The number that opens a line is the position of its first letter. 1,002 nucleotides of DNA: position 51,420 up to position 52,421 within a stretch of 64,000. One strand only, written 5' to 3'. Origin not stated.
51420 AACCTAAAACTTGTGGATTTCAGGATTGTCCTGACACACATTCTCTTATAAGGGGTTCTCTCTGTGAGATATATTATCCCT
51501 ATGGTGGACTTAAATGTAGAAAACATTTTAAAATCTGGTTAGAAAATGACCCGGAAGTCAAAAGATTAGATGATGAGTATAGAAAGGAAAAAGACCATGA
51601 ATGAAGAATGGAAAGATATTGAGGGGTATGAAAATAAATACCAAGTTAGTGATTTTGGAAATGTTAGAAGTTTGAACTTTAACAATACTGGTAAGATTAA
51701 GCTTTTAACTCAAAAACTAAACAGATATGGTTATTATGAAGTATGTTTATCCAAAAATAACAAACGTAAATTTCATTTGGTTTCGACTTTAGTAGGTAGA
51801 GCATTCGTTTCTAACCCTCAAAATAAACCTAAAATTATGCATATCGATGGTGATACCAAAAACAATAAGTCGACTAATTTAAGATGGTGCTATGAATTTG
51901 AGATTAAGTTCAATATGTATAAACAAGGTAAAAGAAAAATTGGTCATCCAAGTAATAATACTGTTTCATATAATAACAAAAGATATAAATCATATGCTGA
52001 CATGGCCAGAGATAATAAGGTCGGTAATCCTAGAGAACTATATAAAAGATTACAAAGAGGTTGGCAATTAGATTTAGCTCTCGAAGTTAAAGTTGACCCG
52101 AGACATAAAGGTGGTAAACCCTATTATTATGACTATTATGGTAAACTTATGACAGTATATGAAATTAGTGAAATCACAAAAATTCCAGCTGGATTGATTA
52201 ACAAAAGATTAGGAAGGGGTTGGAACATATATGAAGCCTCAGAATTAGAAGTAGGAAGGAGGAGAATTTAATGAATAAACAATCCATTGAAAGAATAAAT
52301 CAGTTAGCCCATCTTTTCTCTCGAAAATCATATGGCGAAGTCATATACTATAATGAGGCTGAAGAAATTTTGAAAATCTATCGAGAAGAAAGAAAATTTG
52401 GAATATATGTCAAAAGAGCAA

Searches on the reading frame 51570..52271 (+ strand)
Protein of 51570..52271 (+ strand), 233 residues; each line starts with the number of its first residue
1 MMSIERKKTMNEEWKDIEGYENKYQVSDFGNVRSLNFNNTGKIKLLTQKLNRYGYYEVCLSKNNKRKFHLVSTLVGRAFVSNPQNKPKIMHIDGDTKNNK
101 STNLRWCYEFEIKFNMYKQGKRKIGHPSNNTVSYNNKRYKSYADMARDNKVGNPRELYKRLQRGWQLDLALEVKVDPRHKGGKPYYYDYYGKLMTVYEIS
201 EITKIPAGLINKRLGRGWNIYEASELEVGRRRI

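Call 84: search_protein_families(library=phrogs, proteins=[window:51570-52271:+], max_evalue=0.00001)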
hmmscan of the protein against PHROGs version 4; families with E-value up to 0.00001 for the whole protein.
window:51570-52271:+ (233 aa): 6 families
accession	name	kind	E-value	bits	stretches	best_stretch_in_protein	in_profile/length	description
phrog_59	-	DNA, RNA and nucleotide metabolism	3.2e-30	106.9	1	3-193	129-246/423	HNH endonuclease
phrog_959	-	DNA, RNA and nucleotide metabolism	8.5e-29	101.1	1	9-134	3-124/138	HNH endonuclease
phrog_1492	-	DNA, RNA and nucleotide metabolism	7.3e-25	88.9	1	6-106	39-149/414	HNH endonuclease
phrog_37683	-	unknown function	7.1e-09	36.2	1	5-123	102-216/279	-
phrog_1065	-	unknown function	2.9e-06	28.3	0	124-179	42-96/192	-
phrog_3377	-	DNA, RNA and nucleotide metabolism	2.9e-06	28.2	0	185-230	98-143/196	HNH endonuclease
